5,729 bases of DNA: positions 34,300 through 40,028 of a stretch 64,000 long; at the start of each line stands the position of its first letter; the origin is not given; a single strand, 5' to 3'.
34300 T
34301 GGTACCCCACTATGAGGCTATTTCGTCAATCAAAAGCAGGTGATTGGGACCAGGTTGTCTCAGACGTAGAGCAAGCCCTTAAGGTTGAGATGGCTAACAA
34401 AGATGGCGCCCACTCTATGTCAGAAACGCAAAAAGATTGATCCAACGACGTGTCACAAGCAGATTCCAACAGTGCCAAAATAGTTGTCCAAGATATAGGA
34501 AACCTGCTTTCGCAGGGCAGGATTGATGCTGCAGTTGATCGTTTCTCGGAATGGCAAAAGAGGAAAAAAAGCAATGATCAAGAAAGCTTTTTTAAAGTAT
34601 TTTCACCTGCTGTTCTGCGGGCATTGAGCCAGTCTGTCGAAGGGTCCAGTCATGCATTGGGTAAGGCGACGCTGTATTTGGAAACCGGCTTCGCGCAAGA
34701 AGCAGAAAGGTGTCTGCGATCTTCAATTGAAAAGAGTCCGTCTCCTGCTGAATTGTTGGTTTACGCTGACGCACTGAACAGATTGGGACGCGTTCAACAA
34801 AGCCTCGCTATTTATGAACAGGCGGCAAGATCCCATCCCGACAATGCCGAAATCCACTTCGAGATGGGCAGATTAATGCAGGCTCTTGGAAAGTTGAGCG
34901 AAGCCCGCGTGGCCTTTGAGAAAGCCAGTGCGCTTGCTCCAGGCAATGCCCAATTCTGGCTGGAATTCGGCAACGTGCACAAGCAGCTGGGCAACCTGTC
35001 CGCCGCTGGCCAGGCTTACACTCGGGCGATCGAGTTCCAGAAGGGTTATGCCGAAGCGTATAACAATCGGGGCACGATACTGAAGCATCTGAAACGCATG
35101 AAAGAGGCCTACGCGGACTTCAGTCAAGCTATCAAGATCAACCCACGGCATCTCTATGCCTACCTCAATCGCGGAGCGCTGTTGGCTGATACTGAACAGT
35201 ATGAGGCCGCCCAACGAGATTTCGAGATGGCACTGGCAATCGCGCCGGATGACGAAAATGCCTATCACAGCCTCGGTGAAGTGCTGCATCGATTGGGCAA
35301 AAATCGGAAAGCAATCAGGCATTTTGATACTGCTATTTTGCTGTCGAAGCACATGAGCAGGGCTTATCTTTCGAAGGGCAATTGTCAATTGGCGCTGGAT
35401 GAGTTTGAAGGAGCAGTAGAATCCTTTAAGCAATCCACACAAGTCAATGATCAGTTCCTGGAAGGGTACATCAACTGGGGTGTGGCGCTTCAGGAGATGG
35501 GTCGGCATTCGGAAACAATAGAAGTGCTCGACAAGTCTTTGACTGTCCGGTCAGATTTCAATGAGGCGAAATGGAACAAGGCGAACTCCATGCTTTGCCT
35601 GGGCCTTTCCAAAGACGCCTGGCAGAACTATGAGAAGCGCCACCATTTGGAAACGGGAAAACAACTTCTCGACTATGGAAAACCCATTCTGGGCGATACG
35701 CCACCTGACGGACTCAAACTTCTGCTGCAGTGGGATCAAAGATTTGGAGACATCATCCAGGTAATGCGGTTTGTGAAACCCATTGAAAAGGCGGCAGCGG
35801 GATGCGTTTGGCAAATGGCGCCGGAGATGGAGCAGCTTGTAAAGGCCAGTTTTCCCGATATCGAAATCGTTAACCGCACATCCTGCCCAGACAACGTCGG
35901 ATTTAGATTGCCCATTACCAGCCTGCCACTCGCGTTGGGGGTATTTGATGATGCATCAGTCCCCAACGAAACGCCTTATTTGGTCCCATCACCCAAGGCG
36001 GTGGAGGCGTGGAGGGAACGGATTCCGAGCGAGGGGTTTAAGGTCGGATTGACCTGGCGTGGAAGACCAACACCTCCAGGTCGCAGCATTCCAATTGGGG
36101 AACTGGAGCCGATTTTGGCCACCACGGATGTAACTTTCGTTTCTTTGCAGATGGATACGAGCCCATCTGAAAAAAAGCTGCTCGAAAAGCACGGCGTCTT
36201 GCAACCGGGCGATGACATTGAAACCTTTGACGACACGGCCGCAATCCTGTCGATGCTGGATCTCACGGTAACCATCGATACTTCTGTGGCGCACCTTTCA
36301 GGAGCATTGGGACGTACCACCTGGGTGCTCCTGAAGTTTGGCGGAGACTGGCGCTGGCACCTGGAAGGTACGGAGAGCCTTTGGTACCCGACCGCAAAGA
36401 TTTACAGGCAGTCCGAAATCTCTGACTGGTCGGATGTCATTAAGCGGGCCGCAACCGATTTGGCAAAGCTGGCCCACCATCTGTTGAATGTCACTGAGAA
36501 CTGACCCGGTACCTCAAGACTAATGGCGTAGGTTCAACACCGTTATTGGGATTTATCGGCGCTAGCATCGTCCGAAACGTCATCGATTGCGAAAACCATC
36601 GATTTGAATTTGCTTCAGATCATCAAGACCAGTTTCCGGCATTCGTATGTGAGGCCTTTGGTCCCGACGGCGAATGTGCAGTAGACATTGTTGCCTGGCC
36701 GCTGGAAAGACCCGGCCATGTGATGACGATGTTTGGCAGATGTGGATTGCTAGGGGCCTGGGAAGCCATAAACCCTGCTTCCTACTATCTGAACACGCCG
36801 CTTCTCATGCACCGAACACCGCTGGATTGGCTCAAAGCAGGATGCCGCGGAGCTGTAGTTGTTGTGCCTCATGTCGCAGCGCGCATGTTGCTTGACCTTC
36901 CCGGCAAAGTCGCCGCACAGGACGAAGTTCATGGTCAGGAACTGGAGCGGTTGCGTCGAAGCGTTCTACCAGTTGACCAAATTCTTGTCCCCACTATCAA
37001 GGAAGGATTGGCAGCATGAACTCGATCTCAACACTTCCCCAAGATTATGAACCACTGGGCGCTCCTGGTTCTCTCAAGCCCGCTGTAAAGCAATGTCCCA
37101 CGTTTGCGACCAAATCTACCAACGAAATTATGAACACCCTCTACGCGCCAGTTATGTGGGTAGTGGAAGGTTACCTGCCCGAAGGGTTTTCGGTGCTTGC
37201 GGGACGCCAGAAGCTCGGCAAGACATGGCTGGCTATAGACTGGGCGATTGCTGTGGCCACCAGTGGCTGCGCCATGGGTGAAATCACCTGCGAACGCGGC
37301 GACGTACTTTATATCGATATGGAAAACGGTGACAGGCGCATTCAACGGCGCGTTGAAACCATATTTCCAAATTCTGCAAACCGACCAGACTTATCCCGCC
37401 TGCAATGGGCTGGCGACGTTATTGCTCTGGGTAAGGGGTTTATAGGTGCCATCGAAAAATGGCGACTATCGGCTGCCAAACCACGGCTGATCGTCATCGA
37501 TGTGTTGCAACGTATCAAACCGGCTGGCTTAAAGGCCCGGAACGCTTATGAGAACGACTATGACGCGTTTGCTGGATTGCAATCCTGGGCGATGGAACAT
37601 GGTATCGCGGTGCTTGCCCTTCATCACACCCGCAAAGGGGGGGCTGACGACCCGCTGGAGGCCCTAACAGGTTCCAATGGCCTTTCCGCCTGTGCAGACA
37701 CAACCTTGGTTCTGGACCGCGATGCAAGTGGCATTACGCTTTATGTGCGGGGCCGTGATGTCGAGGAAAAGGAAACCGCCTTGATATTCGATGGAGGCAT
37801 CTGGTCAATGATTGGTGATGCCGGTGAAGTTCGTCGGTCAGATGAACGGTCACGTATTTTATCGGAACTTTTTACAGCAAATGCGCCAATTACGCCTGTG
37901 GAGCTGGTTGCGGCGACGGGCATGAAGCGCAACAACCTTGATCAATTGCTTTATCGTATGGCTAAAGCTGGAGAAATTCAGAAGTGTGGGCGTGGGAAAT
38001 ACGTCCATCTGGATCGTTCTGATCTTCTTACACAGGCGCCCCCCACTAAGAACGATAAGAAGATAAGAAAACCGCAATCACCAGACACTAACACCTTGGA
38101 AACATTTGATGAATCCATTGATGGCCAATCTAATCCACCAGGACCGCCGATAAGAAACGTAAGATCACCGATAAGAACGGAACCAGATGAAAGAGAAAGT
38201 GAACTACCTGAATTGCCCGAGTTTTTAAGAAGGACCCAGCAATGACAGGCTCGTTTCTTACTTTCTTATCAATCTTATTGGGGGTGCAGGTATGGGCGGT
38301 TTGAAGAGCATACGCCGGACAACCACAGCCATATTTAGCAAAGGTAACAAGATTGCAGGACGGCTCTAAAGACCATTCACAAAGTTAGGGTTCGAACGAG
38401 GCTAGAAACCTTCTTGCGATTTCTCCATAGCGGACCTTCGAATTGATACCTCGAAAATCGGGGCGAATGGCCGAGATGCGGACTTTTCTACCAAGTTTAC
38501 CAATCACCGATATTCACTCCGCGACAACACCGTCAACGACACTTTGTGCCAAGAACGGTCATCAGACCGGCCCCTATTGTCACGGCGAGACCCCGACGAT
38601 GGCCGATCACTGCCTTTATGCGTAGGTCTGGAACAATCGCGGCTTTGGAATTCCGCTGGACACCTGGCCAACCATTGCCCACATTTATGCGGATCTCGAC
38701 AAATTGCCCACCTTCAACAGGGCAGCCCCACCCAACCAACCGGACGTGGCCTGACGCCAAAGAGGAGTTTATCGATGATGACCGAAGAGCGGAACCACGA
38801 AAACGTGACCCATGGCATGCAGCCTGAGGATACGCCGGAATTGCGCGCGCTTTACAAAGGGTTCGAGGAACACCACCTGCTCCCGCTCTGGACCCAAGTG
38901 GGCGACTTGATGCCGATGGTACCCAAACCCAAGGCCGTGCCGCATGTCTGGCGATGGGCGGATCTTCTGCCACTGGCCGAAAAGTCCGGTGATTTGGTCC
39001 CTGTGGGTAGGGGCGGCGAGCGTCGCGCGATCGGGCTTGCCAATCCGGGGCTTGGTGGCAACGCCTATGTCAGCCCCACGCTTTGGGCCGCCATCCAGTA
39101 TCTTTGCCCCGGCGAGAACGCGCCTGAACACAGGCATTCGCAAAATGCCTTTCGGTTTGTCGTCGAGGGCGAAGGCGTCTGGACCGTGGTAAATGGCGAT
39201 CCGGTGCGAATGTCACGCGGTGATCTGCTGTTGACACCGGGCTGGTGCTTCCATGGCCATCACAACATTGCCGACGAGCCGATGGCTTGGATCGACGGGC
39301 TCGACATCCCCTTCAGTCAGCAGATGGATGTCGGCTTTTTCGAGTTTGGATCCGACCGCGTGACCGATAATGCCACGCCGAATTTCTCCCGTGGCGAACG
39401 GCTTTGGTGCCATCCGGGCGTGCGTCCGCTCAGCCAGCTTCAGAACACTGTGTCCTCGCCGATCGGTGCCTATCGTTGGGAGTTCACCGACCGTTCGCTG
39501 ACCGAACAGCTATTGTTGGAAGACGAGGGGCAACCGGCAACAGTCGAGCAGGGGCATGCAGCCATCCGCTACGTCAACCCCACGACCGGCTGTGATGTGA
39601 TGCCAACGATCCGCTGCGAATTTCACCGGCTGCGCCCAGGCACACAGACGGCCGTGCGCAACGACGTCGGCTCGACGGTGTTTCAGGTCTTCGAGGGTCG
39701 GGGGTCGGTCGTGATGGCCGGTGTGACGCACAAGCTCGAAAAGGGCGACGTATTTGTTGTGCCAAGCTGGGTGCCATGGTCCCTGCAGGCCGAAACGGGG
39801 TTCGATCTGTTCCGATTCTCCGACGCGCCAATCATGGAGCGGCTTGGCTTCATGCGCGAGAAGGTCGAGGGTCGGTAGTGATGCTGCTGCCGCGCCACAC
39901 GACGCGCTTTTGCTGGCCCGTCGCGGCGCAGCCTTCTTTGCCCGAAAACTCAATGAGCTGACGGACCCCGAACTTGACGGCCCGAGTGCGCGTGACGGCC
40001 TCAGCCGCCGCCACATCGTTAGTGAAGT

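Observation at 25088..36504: Autotransporter operon with its own complete ADP-heptose pathway and two TPR-GT9 fusion proteins: candidate dedicated protein-heptosylation system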

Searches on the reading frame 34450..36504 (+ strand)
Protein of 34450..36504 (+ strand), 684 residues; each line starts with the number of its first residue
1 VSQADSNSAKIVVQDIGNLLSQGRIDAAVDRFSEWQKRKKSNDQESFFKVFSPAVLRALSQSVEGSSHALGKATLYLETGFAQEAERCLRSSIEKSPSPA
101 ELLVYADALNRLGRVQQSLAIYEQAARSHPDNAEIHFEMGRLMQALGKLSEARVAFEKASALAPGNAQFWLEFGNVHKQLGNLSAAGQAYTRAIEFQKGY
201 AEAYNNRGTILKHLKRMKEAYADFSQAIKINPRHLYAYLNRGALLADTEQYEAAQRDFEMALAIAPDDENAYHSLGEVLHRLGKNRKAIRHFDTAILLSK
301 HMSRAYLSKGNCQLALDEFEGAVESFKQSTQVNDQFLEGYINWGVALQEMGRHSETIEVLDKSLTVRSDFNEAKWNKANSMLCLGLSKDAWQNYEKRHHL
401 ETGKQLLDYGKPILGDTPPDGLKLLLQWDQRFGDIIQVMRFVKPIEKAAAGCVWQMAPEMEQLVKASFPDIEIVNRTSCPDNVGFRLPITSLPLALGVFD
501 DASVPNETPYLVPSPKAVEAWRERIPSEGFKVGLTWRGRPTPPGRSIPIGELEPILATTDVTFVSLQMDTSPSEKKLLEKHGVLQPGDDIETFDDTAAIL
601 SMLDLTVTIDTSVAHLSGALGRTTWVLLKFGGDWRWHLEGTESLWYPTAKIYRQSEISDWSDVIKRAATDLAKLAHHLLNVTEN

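Call 3: search_protein_families(library=pfam, proteins=[window:34450-36504:+], max_evalue=0.01)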
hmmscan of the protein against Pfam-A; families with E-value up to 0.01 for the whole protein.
window:34450-36504:+ (684 aa): 25 families
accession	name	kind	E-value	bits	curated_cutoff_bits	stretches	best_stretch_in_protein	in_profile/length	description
PF00515.34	TPR_1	-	6.9e-40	133.7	27.8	3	201-234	1-34/34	Tetratricopeptide repeat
PF07719.23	TPR_2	-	1.4e-34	115.8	27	4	201-234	1-34/34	Tetratricopeptide repeat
PF13181.12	TPR_8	-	2.7e-31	105.5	25.7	1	201-234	1-34/34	Tetratricopeptide repeat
PF13414.12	TPR_11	-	1.8e-30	104.8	26.8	4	247-283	6-42/42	TPR repeat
PF13431.12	TPR_17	-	3e-27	93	24.4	4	122-153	2-33/34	Tetratricopeptide repeat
PF13424.12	TPR_12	-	1e-25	90.1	30.1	3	201-266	3-76/77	Tetratricopeptide repeat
PF13432.12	TPR_16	-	1.2e-22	80.4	32.7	4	71-133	2-65/65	Tetratricopeptide repeat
PF14559.12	TPR_19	-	2.3e-21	76.3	25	4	113-153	5-45/68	Tetratricopeptide repeat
PF13428.12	TPR_14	-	4e-21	73.8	23.5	2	99-142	1-44/44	Tetratricopeptide repeat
PF13371.12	TPR_9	-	1.4e-14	54.3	35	2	215-271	9-65/73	Tetratricopeptide repeat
PF23914.1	TPR_CcmH_CycH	-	3.3e-10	40.5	42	2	164-271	47-157/158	Cytochrome c-type biogenesis protein H TPR domain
PF12895.13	ANAPC3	-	2.1e-08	34.7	27.2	1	248-326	2-79/82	Anaphase-promoting complex, cyclosome, subunit 3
PF13176.12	TPR_7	-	2.6e-08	33.8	27.9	0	271-302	1-32/36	Tetratricopeptide repeat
PF13374.12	TPR_10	-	3.9e-08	33.5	27.5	0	235-264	2-31/42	Tetratricopeptide repeat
PF13174.12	TPR_6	-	5.1e-08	33.5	26.3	0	105-131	6-32/33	Tetratricopeptide repeat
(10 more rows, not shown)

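Call 4: search_protein_families(library=ncbifam, proteins=[window:34450-36504:+], max_evalue=0.01)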
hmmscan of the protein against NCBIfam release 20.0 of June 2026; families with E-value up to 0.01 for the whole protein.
window:34450-36504:+ (684 aa): 35 families (the best 25 are shown)
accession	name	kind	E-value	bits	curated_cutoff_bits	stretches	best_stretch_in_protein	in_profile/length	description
TIGR02521.1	type_IV_pilW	equivalog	6e-27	94.7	154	3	248-399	44-197/234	type IV pilus biogenesis/stability protein PilW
TIGR02917.1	PEP_TPR_lipo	equivalog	1e-26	93.1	312.2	2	163-379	461-677/899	XrtA/PEP-CTERM system TPR-repeat protein PrsT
NF040959.1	MamA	equivalog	2.6e-26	92.3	200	2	108-238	46-176/204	magnetosome protein MamA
TIGR02552.1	LcrH_SycD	equivalog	1.9e-21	76.2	104.8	2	249-331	32-114/136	SycD/LcrH family type III secretion system chaperone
NF008391.2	PRK11189.1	equivalog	7.2e-21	75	250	4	167-268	65-166/297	lipoprotein NlpI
NF033920.0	C39_PA2778_fam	equivalog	1.3e-20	73.9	150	3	95-197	152-254/255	PA2778 family cysteine peptidase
NF033762.1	social_mot_Tgl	equivalog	1.8e-19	70.1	225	3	171-294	35-161/252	social motility TPR repeat lipoprotein Tgl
TIGR00540.1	TPR_hemY_coli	hypoth_equivalog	6.8e-18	64.6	142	2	72-192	267-384/385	heme biosynthesis-associated TPR protein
TIGR00990.1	3a0801s09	subfamily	1.1e-15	57.3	757.25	2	196-366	326-496/615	mitochondrial import receptor subunit TOM70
NF040561.1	PrimPol_Msp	equivalog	1.3e-13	50.4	200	1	81-160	7-78/515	CRISPR-associated primase-polymerase type A1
NF047507.1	TPR_BatC_Lepto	exception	4.3e-13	49.2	175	2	241-336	30-129/214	TPR repeat-containing protein BatC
NF033758.1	gliding_GltE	equivalog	8.7e-12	44.7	225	2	124-378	77-331/411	adventurous gliding motility TPR repeat lipoprotein GltE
TIGR03939.1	PGA_TPR_OMP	equivalog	2e-11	42.8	366.65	2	231-327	391-487/800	poly-beta-1,6 N-acetyl-D-glucosamine export porin PgaA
NF047371.1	FlcA_CTERM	equivalog_domain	1.1e-09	37.4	300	2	198-294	435-532/646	periplasmic flagellar collar protein FlcA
NF008757.0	PRK11788.1-5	equivalog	1.2e-08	34.5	363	1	280-365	191-277/388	lipopolysaccharide assembly protein LapB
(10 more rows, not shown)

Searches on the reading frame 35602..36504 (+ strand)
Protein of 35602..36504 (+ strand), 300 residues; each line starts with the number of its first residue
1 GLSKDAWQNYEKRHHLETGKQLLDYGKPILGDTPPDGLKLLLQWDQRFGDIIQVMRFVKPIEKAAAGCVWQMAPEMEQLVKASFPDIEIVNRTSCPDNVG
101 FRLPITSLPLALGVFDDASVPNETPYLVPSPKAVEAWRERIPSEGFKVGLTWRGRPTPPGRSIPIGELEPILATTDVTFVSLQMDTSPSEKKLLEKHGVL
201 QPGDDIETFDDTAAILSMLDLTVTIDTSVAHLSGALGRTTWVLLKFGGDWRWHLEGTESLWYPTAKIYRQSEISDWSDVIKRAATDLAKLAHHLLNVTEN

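Call 69: predict_structure(alignment_id=A4)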
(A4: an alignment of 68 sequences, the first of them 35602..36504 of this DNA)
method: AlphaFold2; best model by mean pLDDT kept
length: 300 residues; sequences in the alignment: 68
mean_pLDDT: 90.0   pTM: 0.91
mean pLDDT of the five models: 90.0, 89.3, 89.1, 88.2, 88.1
residues with pLDDT >= 90: 203; 70-90: 82; 50-70: 15; < 50: 0
segments of 3 or more residues with pLDDT < 50: none
pLDDT, mean of each block of 10 residues (from residue 1): 78 66 87 79 91 93 90 95 95 92 91 88 94 96 96 74 92 97 92 95 90 98 96 97 86 84 93 91 97 84
secondary structure, 60 per line:
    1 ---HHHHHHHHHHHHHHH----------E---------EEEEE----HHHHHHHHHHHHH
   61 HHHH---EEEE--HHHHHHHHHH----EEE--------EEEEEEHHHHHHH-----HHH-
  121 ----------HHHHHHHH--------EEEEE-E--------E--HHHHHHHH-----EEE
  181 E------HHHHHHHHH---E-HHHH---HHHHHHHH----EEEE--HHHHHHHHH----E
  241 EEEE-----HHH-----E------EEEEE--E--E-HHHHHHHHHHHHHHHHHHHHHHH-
elements in order: H4-18 E39-43 H48-64 E68-71 H74-83 E88-90 E99-104 H105-111 H131-138 E147-151 H165-172 E178-181 H188-196 H202-205 H209-216 E221-224 H227-235 E240-244 E265-269 H277-299

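Call 73: fold_search(model_id=the predicted structure, library=pdb)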
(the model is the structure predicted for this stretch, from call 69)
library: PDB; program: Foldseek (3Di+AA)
matches with E <= 10: 1436; with E <= 0.001: 30
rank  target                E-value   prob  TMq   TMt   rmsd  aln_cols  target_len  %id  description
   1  3tov_A                3.2e-06  1.00  0.62  0.55   5.5       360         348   11  The crystal structure of the glycosyl transferase family 9 from Veillonella parvula DSM 2008 (released 2011-09-21)
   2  6dfe_B                7.5e-06  1.00  0.50  0.47   7.5       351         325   12  The structure of a ternary complex of E. coli WaaC (released 2018-09-05)
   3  2h1h_B                9.5e-06  1.00  0.46  0.44   9.9       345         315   11  E. coli heptosyltransferase WaaC with ADP-2-deoxy-2-fluoro heptose (released 2007-05-22)
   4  2gt1_A                1.2e-05  1.00  0.49  0.46   8.6       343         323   13  E. coli heptosyltransferase WaaC. (released 2007-05-01)
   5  2h1h_A                1.4e-05  1.00  0.54  0.51   6.7       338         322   11  E. coli heptosyltransferase WaaC with ADP-2-deoxy-2-fluoro heptose (released 2007-05-22)
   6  3tov_B                3.0e-05  1.00  0.60  0.53   6.3       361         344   10  The crystal structure of the glycosyl transferase family 9 from Veillonella parvula DSM 2008 (released 2011-09-21)
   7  7b7q_A                3.4e-05  0.99  0.28  0.16  18.4       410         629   11  CooS-V with oxidized hybrid cluster (released 2022-01-12)
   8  1psw                  6.8e-05  1.00  0.58  0.53   6.2       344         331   13  Structure of E. coli ADP-heptose lps heptosyltransferase II (released 2003-07-08)
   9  2h1f_A                7.2e-05  1.00  0.47  0.45   9.2       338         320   13  E. coli heptosyltransferase WaaC with ADP (released 2007-05-22)
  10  2gt1_B                1.0e-04  1.00  0.48  0.48   7.9       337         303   12  E. coli heptosyltransferase WaaC. (released 2007-05-01)
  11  7b9a_B                1.0e-04  0.99  0.29  0.16  16.9       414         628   11  CooS-V with Xe-soaked (released 2022-01-12)
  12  4rap_B                1.3e-04  1.00  0.57  0.46   5.9       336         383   10  Crystal structure of bacterial iron-containing dodecameric glycosyltransferase TibC from enterotoxigenic E.coli H10407 (released 2014-10-29)
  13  4rap_G                1.5e-04  1.00  0.54  0.43   5.6       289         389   10  Crystal structure of bacterial iron-containing dodecameric glycosyltransferase TibC from enterotoxigenic E.coli H10407 (released 2014-10-29)
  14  9grx_1                1.9e-04  1.00  0.54  0.42   7.6       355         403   10  NDH-PSI-LHCI supercomplex from S. oleracea (released 2025-02-12)
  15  4rap_E                1.9e-04  1.00  0.51  0.40   7.5       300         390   11  Crystal structure of bacterial iron-containing dodecameric glycosyltransferase TibC from enterotoxigenic E.coli H10407 (released 2014-10-29)
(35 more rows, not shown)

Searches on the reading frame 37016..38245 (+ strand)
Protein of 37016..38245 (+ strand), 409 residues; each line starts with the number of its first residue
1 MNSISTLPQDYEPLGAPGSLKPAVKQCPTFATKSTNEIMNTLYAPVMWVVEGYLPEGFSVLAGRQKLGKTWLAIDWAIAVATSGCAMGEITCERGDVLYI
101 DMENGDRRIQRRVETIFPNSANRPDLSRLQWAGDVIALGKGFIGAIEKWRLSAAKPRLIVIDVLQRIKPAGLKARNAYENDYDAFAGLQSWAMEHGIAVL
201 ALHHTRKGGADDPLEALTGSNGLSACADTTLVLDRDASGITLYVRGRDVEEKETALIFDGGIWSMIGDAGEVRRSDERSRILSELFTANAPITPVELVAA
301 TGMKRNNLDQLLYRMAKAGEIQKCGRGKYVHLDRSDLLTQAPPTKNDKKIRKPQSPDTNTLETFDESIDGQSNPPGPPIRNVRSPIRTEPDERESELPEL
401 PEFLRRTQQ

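Call 3: search_protein_families(library=pfam, proteins=[window:37016-38245:+], max_evalue=0.01)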
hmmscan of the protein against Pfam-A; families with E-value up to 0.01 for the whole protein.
window:37016-38245:+ (409 aa): 3 families
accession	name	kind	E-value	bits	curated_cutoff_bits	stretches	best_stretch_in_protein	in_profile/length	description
PF13481.12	AAA_25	-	1.5e-27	96.9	27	1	42-209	18-194/195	AAA domain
PF13338.12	AbiEi_4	-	0.0013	19.2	25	1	292-330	14-47/49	Transcriptional regulator, AbiEi antitoxin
PF03796.21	DnaB_C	-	0.0027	17.6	27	0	49-109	12-63/255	DnaB-like helicase C terminal domain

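Call 4: search_protein_families(library=ncbifam, proteins=[window:37016-38245:+], max_evalue=0.01)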
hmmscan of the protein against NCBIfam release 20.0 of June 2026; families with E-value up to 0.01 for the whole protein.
window:37016-38245:+ (409 aa): 0 families

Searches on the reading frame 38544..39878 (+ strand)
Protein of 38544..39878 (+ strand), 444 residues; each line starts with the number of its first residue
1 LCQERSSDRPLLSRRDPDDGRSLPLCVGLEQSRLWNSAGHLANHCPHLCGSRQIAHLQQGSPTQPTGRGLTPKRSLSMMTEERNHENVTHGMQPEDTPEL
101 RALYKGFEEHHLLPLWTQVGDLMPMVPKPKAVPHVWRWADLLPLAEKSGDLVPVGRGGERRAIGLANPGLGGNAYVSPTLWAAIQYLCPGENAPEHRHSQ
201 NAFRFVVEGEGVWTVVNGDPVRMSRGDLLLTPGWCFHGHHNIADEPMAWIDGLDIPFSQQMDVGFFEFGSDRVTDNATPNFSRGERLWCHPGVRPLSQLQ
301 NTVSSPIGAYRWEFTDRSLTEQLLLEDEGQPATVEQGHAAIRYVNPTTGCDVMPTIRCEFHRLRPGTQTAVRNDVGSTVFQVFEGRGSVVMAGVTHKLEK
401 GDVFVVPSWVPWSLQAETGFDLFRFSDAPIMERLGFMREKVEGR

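Call 33: search_protein_families(library=pfam, proteins=[window:38544-39878:+], max_evalue=0.001)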
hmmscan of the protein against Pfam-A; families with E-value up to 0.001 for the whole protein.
window:38544-39878:+ (444 aa): 5 families
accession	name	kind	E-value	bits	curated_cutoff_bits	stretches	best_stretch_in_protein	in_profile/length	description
PF07883.17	Cupin_2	-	2.2e-26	91.8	27.2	2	187-251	5-68/70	Cupin domain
PF05899.18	Cupin_3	-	4.9e-07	29.8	23.5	0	379-410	28-60/74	EutQ-like cupin domain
PF02311.25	AraC_binding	-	1.2e-06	28.7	21.1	0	190-246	13-68/135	AraC-like ligand binding domain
PF00190.28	Cupin_1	-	4e-06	26.9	22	0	379-418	67-103/151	Cupin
PF02041.22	Auxin_BP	-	0.0007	19.7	21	0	184-213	48-77/167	Auxin binding protein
